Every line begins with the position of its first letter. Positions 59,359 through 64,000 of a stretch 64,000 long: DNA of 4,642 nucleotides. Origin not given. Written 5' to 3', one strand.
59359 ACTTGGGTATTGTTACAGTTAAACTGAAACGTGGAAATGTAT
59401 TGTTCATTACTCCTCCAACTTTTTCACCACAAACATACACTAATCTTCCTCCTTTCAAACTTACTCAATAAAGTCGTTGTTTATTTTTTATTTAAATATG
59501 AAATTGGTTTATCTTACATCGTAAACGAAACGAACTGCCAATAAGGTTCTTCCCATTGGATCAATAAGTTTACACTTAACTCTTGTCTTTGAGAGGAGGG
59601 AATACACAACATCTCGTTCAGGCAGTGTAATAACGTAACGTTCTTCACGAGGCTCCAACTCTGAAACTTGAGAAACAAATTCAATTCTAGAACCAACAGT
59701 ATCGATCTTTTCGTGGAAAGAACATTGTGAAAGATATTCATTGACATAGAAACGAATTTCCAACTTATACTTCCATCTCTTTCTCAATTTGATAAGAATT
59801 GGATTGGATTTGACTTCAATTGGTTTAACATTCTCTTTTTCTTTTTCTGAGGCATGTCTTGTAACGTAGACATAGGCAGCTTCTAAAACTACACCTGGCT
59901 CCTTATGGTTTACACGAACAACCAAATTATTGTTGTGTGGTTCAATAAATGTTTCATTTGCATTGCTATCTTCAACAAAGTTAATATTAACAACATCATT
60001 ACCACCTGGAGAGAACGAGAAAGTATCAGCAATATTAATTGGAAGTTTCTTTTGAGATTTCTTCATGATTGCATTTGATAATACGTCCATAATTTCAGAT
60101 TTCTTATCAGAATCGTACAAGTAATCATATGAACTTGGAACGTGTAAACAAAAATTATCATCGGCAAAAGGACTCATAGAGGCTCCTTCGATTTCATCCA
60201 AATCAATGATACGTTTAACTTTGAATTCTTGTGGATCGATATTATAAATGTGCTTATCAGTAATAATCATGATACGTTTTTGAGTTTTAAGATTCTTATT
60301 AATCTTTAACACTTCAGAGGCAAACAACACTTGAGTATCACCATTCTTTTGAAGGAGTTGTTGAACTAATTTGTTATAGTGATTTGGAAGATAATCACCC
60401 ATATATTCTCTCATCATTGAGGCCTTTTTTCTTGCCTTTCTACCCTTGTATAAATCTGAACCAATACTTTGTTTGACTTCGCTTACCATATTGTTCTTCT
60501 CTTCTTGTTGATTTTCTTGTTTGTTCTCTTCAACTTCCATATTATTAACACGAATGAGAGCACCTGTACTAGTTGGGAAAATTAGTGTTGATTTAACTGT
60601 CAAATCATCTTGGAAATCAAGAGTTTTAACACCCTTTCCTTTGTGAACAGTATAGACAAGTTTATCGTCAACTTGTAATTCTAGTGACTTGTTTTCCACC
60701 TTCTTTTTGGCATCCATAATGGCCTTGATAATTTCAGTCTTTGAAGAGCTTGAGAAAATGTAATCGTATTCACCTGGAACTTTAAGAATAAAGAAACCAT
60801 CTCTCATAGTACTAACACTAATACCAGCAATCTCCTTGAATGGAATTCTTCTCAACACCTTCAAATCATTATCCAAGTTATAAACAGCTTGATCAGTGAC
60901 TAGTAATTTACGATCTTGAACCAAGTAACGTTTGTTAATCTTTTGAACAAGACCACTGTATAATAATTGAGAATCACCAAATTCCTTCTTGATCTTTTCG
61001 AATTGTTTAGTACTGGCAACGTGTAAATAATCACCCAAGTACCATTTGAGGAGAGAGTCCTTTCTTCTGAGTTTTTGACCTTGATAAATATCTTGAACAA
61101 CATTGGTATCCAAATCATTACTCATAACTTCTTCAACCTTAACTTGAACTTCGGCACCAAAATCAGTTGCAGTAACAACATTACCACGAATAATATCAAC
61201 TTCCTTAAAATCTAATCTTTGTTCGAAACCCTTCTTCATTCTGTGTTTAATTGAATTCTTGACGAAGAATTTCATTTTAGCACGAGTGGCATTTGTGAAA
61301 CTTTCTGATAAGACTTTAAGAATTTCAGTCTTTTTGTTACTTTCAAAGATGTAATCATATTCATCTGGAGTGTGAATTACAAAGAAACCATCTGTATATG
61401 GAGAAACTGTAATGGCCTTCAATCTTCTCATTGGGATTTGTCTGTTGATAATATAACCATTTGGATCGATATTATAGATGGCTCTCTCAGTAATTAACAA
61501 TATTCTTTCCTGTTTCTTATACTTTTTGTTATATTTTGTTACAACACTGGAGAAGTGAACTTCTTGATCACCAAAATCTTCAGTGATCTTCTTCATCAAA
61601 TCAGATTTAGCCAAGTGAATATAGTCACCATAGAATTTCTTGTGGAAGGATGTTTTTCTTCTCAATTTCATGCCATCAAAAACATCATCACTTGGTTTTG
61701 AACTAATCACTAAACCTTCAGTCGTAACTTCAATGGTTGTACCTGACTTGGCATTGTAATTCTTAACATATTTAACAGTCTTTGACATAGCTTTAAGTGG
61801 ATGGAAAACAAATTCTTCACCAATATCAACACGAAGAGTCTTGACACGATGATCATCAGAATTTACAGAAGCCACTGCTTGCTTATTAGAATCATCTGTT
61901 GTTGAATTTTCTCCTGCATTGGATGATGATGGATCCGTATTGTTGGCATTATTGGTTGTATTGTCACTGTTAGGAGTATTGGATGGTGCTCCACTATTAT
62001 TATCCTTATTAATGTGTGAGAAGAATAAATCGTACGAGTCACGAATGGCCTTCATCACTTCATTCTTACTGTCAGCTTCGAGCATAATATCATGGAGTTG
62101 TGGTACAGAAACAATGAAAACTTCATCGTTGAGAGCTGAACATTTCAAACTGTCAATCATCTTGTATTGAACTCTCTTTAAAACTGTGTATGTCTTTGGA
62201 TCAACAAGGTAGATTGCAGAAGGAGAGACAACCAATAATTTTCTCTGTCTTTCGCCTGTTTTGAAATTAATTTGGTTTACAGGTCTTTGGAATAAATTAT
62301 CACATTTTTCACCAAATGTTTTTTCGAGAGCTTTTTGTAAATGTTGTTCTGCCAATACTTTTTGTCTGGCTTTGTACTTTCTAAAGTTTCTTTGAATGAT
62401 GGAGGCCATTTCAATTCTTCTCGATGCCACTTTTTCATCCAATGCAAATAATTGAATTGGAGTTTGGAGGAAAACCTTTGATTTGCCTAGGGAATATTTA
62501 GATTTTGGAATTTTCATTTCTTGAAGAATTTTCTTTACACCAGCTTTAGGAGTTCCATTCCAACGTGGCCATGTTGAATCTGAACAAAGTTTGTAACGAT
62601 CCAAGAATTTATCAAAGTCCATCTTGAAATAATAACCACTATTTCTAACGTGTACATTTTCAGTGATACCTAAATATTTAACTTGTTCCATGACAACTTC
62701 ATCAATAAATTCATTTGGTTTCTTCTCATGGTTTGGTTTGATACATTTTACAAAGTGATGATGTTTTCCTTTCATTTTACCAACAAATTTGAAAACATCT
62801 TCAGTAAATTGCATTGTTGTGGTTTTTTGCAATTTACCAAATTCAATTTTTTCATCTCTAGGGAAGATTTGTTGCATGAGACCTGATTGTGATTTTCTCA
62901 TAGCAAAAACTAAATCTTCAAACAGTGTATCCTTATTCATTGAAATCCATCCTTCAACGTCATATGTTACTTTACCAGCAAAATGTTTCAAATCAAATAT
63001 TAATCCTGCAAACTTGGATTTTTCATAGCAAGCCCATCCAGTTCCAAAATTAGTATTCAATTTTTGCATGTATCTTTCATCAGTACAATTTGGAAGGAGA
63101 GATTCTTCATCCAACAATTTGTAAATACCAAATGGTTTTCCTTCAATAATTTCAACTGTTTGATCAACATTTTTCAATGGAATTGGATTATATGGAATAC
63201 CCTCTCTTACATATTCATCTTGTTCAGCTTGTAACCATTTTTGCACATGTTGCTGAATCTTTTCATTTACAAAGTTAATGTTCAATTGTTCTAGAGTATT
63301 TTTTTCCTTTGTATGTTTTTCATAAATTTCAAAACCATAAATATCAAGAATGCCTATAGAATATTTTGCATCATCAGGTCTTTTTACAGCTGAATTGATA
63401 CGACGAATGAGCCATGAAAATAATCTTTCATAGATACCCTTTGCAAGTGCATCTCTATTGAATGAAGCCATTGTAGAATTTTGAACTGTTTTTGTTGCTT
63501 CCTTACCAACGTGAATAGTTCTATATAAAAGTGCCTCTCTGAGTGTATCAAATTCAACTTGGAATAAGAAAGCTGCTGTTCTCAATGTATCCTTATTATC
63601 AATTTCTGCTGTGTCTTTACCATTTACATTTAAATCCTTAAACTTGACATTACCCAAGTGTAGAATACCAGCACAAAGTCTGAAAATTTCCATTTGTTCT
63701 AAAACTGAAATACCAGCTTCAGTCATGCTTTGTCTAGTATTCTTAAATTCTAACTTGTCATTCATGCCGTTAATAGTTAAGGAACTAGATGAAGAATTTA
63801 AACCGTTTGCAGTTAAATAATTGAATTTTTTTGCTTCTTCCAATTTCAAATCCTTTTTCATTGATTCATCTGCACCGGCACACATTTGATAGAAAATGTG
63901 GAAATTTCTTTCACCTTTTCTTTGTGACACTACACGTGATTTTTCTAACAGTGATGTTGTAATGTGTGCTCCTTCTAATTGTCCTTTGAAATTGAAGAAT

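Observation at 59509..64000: Myosin I with three to four tandem TH1 (tail homology 1) domains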

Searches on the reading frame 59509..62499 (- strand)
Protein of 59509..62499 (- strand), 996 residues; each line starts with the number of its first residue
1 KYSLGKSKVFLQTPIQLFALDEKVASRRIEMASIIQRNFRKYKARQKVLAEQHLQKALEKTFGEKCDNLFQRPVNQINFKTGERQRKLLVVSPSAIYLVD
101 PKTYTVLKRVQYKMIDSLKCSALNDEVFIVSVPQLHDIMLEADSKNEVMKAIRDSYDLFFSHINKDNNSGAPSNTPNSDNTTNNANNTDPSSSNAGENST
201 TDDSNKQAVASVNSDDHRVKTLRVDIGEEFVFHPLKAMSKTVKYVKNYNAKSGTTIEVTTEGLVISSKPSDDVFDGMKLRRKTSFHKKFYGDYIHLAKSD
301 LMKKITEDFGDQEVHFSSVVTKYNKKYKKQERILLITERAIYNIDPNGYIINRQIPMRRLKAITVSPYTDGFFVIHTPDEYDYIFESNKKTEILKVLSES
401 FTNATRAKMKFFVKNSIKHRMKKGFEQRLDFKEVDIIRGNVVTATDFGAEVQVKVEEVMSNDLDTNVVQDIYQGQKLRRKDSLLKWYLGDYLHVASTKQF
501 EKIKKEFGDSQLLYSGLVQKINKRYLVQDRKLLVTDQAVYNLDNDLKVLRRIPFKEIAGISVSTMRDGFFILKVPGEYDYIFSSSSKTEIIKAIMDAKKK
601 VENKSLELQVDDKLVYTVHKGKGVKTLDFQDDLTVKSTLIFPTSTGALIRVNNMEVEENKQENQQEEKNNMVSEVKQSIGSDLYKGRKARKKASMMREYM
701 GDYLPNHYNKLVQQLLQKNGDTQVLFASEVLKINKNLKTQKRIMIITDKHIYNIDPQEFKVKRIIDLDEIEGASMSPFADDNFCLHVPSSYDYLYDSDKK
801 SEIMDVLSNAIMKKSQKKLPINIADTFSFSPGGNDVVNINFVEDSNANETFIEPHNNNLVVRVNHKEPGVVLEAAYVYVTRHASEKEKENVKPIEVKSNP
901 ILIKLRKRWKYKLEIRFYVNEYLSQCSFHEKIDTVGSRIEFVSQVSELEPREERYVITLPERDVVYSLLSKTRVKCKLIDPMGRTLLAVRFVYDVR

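Call 10: find_homologous_proteins(query=window:59509-62499:-, max_evalue=0.00001)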
Query window:59509-62499:- (996 aa): 5 proteins with E <= 0.00001 among 8000 candidates.
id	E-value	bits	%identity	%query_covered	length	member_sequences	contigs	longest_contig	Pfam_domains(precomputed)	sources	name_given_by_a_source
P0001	0.0e+0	1882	85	100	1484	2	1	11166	PF06017.20,PF00063.28,PF14593.13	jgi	-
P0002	0.0e+0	1742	77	100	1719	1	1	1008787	PF06017.20,PF00063.28,PF14593.13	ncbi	ncbi:hypothetical protein ABK040_005772 [Willaertia magna]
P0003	0.0e+0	1113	52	100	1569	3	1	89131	PF06017.20,PF26659.1,PF00063.28,PF12456.15,PF14593.13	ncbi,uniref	ncbi:myosin [Acrasis kona]|uniref:Myosin n=2 Tax=Acrasis kona TaxID=1008807 RepID=A0AAW2YU03_9EUKA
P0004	0.0e+0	1075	51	100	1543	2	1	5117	PF06017.20,PF26659.1,PF00063.28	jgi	-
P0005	0.0e+0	1066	54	78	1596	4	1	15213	PF06017.20,PF26659.1,PF00063.28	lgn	-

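Call 23: search_protein_families(library=pfam, proteins=[P0003, P0002], max_evalue=0.01)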
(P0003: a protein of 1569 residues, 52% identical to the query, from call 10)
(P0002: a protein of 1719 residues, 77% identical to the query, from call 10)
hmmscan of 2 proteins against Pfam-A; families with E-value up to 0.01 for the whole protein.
P0003 (1569 aa): 7 families
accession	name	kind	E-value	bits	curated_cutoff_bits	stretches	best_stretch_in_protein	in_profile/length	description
PF00063.27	Myosin_head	-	3e-179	598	33.3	1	1-629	79-679/679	Myosin head (motor domain)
PF06017.19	Myosin_TH1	-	9.8e-128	423.5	31.1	4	1272-1450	1-185/185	Unconventional myosin tail, actin- and lipid-binding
PF14593.12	PH_3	-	1.7e-10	41.3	25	2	1303-1383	10-88/104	PH domain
PF12456.14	hSac2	-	1.2e-05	25.3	26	0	1311-1357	39-89/115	Inositol phosphatase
PF20720.3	nSTAND3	-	0.0016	18.6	27.2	0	8-45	18-55/155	Novel STAND NTPase 3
PF06414.18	Zeta_toxin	-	0.0054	16.6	22.3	0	3-32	12-41/199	Zeta toxin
PF03266.21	NTPase_1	-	0.0058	16.9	23.9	0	10-45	2-39/168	NTPase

P0002 (1719 aa): 4 families
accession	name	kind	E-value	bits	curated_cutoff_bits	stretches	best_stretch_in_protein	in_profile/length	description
PF00063.27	Myosin_head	-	9.5e-205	682.2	33.3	1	57-735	2-678/679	Myosin head (motor domain)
PF06017.19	Myosin_TH1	-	1e-120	400.6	31.1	4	1413-1591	1-185/185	Unconventional myosin tail, actin- and lipid-binding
PF14593.12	PH_3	-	5.1e-13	49.3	25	2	1444-1525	10-89/104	PH domain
PF12456.14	hSac2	-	9.1e-05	22.4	26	0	1241-1291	45-95/115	Inositol phosphatase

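Call 46: find_encoding_contigs(protein=P0001, flank=8000, max_places=3)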
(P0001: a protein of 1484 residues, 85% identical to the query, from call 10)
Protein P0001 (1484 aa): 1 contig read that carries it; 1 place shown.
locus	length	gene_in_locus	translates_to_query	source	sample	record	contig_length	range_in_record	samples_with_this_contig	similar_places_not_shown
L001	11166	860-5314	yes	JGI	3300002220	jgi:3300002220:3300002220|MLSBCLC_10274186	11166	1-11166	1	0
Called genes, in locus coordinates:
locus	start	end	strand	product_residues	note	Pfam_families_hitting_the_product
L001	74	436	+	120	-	PF00063:Myosin_head (weak)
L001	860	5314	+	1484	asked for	PF00063:Myosin_head, PF06017:Myosin_TH1, PF14593:PH_3 (weak)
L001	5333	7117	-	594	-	PF13679:Methyltransf_32, PF13649:Methyltransf_25 (faint)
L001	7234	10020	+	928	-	PF03159:XRN_N, PF17846:XRN_M, PF06201:PITH, PF17846:XRN_M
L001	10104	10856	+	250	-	-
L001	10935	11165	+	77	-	?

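Call 47: find_encoding_contigs(protein=P0002, flank=8000, max_places=2)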
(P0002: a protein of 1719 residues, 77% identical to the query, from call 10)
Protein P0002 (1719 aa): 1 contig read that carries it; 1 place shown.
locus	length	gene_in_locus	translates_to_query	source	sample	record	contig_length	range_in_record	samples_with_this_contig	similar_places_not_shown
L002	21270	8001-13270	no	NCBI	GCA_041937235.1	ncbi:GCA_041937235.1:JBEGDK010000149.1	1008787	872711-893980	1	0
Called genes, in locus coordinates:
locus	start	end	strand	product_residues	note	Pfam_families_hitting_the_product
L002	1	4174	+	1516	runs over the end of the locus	PF23271:HEAT_GCN1 (faint), PF10363:RTP1_C1 (faint), PF25782:TPR_CAND1 (faint), PF02985:HEAT (faint), PF21041:XMAP215_CLASP_TOG, PF12348:CLASP_N (weak), PF25757:TPR_DNAAF5 (weak), PF21041:XMAP215_CLASP_TOG (weak), +2 more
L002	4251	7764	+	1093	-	PF22907:Ams1-like_1st, PF01074:Glyco_hydro_38N, PF09261:Alpha-mann_mid, PF07748:Glyco_hydro_38C, PF17677:Glyco_hydro38C2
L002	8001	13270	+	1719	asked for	PF00063:Myosin_head, PF06017:Myosin_TH1, PF14593:PH_3 (faint), PF06017:Myosin_TH1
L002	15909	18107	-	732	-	PF00501:AMP-binding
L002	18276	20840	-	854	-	-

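Call 87: find_encoding_contigs(protein=P0003, flank=3000, max_places=1)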
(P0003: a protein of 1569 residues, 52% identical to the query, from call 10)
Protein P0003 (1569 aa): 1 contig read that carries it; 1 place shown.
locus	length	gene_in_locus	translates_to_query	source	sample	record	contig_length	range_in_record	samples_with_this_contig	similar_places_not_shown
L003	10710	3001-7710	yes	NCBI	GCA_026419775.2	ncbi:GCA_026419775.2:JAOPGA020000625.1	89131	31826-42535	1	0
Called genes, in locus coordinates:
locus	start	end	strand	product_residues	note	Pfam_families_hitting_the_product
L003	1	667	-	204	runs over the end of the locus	PF13869:NUDIX_2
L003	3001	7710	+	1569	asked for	PF00063:Myosin_head, PF06017:Myosin_TH1, PF14593:PH_3 (faint), PF26659:PH_DUOX (faint), PF06017:Myosin_TH1, PF12456:hSac2 (faint), PF06017:Myosin_TH1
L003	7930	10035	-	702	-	PF17846:XRN_M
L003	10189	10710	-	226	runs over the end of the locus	PF03159:XRN_N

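Call 91: list_cluster_members(proteins=[P0001, P0004, P0005, P0014, P0016, P0018, P0020, P0006, P0008, P0012])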
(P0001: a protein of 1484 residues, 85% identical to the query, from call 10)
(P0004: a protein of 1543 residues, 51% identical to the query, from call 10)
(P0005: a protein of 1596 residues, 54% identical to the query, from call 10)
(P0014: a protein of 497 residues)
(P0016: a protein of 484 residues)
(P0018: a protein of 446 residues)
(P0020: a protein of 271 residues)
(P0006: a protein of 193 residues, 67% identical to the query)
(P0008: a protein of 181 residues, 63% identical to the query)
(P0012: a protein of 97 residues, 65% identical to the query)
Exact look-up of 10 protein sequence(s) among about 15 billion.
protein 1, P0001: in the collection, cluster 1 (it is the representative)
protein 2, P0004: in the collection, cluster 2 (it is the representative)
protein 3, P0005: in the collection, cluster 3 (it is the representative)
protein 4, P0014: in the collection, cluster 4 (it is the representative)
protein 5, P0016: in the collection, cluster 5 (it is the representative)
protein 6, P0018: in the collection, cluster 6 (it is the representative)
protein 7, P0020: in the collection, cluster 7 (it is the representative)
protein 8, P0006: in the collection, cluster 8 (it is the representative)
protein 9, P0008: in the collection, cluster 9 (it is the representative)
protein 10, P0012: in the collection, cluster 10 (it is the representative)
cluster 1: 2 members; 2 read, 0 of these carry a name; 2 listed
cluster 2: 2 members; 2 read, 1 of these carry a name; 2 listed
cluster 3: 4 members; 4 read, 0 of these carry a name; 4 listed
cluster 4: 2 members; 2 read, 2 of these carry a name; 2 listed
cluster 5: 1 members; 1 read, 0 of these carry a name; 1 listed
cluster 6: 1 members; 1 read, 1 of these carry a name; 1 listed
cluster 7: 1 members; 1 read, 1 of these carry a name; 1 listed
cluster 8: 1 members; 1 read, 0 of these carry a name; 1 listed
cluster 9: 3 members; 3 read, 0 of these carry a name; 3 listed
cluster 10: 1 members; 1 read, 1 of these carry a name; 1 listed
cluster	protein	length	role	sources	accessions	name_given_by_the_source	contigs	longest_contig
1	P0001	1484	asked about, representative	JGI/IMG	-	-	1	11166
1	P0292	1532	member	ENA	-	-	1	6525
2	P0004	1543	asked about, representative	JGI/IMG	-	-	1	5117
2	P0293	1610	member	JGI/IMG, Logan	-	myosin-1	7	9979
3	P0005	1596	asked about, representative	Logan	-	-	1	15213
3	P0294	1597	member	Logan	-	-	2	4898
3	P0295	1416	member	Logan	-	-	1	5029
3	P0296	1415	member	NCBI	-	-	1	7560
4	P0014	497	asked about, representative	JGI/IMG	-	myosin I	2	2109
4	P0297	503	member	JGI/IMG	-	myosin I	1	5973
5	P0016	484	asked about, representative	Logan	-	-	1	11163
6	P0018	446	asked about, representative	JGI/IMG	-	myosin-1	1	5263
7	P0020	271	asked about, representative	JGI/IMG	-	myosin-1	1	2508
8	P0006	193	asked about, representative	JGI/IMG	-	-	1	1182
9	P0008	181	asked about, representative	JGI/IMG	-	-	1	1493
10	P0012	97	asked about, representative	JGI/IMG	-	myosin-1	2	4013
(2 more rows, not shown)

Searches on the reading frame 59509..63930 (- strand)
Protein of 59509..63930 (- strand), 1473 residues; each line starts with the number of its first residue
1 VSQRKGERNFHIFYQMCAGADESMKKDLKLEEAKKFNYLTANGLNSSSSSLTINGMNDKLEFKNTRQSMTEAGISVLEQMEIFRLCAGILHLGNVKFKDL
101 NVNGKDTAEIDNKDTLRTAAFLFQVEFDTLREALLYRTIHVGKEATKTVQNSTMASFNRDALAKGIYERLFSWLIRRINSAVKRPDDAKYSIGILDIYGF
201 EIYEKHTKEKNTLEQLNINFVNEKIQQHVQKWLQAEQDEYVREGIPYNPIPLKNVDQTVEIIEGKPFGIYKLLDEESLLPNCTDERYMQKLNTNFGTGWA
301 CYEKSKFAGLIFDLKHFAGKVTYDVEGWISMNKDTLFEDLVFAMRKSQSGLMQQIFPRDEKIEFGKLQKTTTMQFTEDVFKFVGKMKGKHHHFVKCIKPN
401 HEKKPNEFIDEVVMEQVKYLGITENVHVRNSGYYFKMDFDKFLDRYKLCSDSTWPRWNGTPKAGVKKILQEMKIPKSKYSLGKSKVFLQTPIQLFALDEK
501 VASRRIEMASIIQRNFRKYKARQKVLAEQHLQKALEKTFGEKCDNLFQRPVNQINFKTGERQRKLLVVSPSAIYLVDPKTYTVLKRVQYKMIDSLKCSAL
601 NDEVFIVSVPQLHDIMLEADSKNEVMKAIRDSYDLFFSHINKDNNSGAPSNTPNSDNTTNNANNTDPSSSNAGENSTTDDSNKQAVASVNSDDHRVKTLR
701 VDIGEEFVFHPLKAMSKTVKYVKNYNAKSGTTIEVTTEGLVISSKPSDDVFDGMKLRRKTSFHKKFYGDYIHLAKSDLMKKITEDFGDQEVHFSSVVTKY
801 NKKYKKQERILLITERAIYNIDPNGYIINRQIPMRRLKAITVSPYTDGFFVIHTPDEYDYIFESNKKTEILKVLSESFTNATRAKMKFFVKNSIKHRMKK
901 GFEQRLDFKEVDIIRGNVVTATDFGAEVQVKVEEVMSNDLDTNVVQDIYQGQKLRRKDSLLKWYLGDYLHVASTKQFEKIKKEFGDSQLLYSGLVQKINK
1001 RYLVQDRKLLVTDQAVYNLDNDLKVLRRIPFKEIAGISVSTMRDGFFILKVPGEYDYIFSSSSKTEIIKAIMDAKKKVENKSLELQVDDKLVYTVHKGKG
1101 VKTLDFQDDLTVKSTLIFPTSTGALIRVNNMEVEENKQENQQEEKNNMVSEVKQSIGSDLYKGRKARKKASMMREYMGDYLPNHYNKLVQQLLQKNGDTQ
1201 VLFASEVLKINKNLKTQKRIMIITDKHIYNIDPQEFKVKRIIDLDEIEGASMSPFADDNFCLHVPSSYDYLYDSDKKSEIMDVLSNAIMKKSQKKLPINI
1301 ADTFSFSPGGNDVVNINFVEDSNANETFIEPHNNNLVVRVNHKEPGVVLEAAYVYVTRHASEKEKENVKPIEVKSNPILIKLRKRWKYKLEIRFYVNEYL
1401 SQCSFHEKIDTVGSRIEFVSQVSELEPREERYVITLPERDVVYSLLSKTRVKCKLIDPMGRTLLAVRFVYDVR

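Call 4: search_protein_families(library=pfam, proteins=[window:59509-63930:-], max_evalue=1)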
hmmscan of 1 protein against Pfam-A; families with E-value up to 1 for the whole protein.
window:59509-63930:- (1473 aa): 7 families
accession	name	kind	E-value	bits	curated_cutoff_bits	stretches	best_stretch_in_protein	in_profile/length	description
PF00063.27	Myosin_head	-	9.4e-135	450.9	33.3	1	2-488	183-678/679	Myosin head (motor domain)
PF06017.19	Myosin_TH1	-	1.5e-115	383.7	31.1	4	1167-1345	1-185/185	Unconventional myosin tail, actin- and lipid-binding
PF14593.12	PH_3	-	2.2e-13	50.5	25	3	1190-1279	4-89/104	PH domain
PF12456.14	hSac2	-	0.00039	20.4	26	0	801-821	39-64/115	Inositol phosphatase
PF24609.1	IQ_SCN5A_C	-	0.016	15.2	27.7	1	509-529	12-32/35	SCN5A-like, C-terminal IQ motif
PF21998.2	FERM_C1_MyoVII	-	0.037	14.7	27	1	1013-1071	26-87/97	Myosin-X FERM PH domain-like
PF09625.15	VP9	-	0.33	11.6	27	0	588-618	23-53/79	VP9 protein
